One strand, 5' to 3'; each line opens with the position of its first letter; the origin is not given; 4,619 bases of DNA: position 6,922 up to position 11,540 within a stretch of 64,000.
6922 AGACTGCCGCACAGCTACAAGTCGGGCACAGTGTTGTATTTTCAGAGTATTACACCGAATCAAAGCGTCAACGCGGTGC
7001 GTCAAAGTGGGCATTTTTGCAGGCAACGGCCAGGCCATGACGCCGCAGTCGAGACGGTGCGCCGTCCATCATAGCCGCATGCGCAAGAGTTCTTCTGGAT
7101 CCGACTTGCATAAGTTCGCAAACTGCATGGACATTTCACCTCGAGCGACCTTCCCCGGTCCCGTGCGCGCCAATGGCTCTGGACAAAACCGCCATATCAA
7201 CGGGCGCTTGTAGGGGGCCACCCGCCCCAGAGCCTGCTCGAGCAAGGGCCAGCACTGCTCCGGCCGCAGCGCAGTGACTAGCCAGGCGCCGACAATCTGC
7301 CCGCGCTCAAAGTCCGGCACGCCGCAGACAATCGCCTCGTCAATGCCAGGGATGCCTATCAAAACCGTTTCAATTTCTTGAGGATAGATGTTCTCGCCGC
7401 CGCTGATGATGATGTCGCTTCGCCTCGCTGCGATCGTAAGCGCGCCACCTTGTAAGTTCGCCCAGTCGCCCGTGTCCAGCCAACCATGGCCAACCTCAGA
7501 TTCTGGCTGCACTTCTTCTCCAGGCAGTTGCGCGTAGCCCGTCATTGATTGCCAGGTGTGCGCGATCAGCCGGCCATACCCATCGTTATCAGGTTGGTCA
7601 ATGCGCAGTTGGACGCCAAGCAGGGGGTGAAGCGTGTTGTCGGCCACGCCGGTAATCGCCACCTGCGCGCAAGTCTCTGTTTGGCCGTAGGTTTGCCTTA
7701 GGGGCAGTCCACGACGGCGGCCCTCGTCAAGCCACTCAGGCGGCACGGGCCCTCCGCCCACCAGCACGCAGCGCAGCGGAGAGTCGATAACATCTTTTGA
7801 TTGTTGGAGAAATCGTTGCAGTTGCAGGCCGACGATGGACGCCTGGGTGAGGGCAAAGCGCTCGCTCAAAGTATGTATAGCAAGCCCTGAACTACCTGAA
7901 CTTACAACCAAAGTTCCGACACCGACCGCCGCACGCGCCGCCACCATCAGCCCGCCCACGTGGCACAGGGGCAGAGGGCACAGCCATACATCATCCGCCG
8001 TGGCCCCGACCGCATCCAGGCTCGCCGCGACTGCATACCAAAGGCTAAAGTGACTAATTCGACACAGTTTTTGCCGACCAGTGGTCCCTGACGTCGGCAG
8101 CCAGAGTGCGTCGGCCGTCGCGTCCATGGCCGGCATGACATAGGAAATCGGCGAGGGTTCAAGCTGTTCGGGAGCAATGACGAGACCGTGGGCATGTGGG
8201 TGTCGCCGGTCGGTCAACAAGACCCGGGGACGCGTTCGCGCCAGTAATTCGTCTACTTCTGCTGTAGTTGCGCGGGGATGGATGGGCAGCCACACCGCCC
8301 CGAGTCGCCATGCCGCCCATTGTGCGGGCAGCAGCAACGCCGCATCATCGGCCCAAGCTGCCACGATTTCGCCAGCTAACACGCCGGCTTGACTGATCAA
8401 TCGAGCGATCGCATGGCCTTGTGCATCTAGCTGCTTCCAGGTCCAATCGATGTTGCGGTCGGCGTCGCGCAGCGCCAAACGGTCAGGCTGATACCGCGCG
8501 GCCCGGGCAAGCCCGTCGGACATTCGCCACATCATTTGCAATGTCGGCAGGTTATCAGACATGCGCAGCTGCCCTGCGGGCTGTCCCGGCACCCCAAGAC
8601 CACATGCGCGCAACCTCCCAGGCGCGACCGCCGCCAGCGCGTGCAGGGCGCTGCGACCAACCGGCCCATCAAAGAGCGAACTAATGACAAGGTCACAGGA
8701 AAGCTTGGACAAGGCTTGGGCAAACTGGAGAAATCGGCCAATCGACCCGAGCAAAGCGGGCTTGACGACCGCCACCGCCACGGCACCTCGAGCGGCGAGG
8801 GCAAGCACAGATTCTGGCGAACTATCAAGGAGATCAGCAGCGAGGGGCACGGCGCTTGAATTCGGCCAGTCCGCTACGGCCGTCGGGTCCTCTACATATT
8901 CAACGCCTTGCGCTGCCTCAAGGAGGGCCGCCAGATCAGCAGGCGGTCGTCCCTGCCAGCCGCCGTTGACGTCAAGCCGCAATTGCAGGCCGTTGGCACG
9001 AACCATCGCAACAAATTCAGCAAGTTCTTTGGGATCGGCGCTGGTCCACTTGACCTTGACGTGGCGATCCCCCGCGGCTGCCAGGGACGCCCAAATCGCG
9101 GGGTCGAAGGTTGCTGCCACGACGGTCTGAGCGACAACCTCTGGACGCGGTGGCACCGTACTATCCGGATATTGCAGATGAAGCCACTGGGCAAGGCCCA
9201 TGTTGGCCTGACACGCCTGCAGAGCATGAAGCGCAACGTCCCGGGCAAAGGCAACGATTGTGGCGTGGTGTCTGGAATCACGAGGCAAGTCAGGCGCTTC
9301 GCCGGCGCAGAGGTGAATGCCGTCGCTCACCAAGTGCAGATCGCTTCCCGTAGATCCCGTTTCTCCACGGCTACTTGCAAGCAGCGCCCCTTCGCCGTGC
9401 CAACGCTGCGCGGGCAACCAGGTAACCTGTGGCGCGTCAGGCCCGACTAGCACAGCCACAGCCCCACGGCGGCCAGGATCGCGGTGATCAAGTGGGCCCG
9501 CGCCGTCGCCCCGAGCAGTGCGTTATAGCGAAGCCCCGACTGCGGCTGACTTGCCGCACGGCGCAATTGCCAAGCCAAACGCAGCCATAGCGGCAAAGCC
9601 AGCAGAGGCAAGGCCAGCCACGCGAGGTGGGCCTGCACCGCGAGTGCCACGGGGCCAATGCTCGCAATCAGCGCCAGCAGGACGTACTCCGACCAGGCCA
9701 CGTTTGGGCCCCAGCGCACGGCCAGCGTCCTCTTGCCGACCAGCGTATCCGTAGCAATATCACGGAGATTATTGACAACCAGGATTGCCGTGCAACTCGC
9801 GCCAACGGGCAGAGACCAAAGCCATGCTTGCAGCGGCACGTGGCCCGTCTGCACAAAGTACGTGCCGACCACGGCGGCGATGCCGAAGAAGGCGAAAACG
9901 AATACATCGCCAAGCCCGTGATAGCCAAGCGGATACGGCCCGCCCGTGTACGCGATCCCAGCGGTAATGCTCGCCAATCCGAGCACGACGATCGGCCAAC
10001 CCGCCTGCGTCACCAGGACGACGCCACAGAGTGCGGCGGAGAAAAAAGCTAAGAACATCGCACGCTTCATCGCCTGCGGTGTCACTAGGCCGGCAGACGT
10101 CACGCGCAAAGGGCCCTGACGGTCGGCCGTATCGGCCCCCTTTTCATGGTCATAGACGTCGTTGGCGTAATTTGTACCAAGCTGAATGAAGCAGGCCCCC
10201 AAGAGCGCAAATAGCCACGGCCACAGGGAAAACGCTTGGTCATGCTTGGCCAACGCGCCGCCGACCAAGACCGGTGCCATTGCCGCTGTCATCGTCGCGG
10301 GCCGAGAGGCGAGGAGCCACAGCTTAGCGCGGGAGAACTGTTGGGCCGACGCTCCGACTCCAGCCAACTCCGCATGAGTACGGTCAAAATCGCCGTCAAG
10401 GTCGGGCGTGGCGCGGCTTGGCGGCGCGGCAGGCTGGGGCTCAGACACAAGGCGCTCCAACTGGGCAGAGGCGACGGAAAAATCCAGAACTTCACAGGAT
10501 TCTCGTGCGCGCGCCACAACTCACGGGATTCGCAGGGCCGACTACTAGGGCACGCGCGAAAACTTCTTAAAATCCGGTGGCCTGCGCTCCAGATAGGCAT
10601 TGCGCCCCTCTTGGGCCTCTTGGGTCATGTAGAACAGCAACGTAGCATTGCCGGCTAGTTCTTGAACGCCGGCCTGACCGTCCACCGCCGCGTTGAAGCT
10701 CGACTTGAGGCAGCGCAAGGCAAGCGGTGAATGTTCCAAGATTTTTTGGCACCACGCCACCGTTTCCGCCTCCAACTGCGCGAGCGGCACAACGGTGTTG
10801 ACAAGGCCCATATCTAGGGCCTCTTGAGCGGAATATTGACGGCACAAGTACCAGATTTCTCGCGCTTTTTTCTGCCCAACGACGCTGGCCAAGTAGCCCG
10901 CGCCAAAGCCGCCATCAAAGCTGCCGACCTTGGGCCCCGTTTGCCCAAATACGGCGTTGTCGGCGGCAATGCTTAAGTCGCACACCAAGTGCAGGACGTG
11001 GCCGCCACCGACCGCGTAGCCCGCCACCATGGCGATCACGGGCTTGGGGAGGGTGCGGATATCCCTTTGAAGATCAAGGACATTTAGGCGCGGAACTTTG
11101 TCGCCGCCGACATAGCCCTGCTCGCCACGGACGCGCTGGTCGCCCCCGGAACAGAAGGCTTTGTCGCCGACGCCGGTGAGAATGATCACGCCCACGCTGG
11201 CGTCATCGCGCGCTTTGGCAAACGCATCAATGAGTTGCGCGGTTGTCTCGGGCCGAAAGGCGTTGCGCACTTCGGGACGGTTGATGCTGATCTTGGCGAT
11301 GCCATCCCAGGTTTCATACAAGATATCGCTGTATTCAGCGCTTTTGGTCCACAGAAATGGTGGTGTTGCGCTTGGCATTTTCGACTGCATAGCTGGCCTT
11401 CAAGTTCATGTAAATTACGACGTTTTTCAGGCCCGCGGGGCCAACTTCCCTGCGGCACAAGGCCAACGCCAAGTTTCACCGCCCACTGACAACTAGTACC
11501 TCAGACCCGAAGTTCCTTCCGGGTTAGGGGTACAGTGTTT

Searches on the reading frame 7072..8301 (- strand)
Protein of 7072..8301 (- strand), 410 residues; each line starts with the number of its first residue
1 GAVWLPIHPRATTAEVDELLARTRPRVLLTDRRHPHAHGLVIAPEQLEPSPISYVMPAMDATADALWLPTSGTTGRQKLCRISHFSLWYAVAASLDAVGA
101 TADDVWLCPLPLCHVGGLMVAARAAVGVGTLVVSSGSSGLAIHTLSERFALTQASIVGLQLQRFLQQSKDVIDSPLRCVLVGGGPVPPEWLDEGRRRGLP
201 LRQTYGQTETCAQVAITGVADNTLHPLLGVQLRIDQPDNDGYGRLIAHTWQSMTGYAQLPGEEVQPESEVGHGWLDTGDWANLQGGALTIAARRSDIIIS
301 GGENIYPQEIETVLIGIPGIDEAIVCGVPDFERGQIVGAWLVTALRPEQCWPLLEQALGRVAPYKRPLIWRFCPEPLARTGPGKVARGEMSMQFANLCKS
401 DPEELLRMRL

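Call 45: search_solved_structures(query=window:7072-8301:-, max_evalue=0.00001, show_alignments=3)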
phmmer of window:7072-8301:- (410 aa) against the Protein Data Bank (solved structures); distinct sequences matched with E-value up to 0.00001: 103 (the best 60 are shown).
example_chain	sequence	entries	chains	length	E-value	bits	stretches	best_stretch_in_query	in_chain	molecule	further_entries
5x8f_A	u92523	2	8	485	1.8e-45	158.9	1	58-390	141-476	2-succinylbenzoate--CoA ligase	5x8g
5buq_A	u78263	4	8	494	1.7e-44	155.7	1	58-390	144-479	2-succinylbenzoate--CoA ligase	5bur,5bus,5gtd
3ipl_A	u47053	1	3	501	3.4e-34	121.8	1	59-390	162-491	2-succinylbenzoate--CoA ligase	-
8weu_A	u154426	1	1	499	6.3e-28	101.1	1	1-394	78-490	Fatty-acyl-CoA synthase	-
8wev_A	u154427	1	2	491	7.9e-28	100.8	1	1-394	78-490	Feruloyl-CoA Synthetase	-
3r44_A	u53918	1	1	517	9.7e-27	97.2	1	65-394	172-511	fatty acyl CoA synthetase FADD13 (FATTY-ACYL-CoA SYNTHETASE)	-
4gxr_A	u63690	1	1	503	1.4e-20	76.9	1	57-387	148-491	Malonyl CoA synthetase, Benzoate-CoA ligase Chimeric protein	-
4fuq_A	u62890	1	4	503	7.2e-20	74.6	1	57-390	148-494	Malonyl CoA synthetase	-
4gxq_A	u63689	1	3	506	8.1e-20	74.4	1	57-368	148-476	Malonyl CoA synthetase, Benzoate-CoA ligase Chimeric protein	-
4fut_A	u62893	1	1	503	2.7e-19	72.6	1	57-372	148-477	Malonyl CoA synthetase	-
8r2q_A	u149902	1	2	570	1.2e-18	70.5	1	63-395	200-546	Probable fatty-acid-CoA ligase FadD5 (Fatty-acid-CoA synthetase) (Fatty-acid-CoA synthase)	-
6nj0_A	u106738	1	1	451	1.4e-18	70.3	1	68-387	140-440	2-succinylbenzoate--CoA ligase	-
5c5h_A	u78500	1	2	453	2.9e-18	69.3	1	68-387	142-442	2-succinylbenzoate--CoA ligase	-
5wm2_A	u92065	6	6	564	5.3e-17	65.1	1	51-397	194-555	Salicylate-AMP ligase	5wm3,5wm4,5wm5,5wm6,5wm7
6e8o_A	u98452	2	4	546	8.7e-17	64.4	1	56-396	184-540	2,3-dihydroxybenzoate-AMP ligase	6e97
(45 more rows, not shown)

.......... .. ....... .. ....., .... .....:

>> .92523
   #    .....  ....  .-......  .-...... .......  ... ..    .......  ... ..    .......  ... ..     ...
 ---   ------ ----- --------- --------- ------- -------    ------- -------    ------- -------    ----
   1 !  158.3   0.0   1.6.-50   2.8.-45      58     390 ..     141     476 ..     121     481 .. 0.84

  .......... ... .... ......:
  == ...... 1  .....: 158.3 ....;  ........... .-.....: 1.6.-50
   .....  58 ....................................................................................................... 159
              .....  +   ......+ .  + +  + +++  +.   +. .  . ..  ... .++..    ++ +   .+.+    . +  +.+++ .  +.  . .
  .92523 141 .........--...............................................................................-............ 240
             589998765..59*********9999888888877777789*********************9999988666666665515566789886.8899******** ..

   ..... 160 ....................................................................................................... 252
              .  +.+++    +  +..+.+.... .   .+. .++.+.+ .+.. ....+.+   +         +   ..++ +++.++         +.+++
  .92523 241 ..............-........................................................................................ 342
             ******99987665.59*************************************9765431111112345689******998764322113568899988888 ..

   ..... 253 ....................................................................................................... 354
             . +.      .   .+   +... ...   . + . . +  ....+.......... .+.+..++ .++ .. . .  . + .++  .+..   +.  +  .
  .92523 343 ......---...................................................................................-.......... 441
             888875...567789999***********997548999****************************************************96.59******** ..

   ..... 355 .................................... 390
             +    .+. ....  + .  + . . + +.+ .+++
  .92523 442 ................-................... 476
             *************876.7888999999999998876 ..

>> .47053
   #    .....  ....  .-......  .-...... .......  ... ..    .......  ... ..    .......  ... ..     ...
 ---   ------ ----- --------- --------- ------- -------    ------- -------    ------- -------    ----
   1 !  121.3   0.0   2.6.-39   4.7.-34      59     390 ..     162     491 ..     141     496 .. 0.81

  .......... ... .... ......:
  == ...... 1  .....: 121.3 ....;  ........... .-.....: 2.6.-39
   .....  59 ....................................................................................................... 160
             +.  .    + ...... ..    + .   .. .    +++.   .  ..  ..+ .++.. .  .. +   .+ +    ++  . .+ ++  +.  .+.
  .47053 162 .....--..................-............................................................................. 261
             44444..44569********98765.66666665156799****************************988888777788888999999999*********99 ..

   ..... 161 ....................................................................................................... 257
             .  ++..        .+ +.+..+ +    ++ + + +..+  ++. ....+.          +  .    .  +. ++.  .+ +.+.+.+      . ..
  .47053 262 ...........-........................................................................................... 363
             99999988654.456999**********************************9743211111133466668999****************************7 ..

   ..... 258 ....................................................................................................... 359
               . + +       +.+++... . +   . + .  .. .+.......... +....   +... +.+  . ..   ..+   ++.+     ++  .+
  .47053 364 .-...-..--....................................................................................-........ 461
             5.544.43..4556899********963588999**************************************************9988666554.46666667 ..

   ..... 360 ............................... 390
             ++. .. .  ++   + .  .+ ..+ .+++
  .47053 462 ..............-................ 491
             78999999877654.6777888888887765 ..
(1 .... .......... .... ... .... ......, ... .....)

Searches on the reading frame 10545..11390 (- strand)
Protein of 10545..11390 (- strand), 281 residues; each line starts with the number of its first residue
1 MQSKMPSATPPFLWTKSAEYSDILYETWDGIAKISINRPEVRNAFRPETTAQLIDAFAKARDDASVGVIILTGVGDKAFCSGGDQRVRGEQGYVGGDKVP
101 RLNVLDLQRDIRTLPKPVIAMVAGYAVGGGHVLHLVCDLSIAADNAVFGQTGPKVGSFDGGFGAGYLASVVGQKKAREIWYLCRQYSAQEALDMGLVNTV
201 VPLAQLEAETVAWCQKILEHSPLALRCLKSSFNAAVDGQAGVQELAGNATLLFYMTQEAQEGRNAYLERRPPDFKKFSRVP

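Call 14: find_encoding_contigs(protein=window:10545-11390:-, flank=10000, max_places=4)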
Protein window:10545-11390:- (281 aa): 8 contigs read that carry it; 4 places shown.
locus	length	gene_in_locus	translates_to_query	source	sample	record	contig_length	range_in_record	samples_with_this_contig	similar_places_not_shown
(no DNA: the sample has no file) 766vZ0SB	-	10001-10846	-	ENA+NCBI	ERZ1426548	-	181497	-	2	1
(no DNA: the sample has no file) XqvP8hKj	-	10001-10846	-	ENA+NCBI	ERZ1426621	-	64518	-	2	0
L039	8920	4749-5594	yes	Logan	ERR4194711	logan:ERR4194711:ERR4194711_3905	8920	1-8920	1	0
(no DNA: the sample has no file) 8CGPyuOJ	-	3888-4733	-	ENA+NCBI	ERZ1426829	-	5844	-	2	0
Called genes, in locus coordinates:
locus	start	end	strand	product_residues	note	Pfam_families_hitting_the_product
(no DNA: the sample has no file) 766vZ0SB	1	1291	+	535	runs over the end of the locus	-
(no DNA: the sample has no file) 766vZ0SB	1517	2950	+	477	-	PF01523:PmbA_TldD_1st, PF19290:PmbA_TldD_2nd, PF19289:PmbA_TldD_3rd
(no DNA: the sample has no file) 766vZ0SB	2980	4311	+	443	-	PF01523:PmbA_TldD_1st, PF19290:PmbA_TldD_2nd (weak), PF19289:PmbA_TldD_3rd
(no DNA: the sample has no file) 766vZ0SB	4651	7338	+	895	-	PF00521:DNA_topoisoIV, PF03989:DNA_gyraseA_C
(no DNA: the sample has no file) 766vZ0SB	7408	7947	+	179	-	PF00929:RNase_T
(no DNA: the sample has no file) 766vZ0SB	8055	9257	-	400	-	PF13795:HupE_UreJ_2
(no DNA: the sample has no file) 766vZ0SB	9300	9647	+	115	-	-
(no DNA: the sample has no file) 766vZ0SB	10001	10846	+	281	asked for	PF00378:ECH_1, PF16113:ECH_2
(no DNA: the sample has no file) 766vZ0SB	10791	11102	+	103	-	-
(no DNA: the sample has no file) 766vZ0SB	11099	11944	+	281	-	PF01040:UbiA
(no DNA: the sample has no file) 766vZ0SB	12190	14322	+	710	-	PF13378:MR_MLE_C, PF00501:AMP-binding, PF13193:AMP-binding_C (weak)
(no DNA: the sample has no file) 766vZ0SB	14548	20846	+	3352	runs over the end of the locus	PF16073:SAT, PF22690:FAS_AT_central (weak), PF08354:Fas1-AflB-like_hel, PF01575:MaoC_dehydratas, PF00698:Acyl_transf_1, PF18314:FAS_I_H, PF00109:ketoacyl-synt, PF02801:Ketoacyl-synt_C, +1 more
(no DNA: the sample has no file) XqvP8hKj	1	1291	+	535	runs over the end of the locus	-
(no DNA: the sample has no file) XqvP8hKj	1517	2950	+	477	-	PF01523:PmbA_TldD_1st, PF19290:PmbA_TldD_2nd, PF19289:PmbA_TldD_3rd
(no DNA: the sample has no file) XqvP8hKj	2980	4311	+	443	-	PF01523:PmbA_TldD_1st, PF19290:PmbA_TldD_2nd (weak), PF19289:PmbA_TldD_3rd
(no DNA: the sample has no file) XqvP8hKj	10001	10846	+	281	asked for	PF00378:ECH_1, PF16113:ECH_2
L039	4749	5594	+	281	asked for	PF00378:ECH_1, PF16113:ECH_2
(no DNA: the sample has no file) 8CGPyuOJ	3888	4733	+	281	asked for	PF00378:ECH_1, PF16113:ECH_2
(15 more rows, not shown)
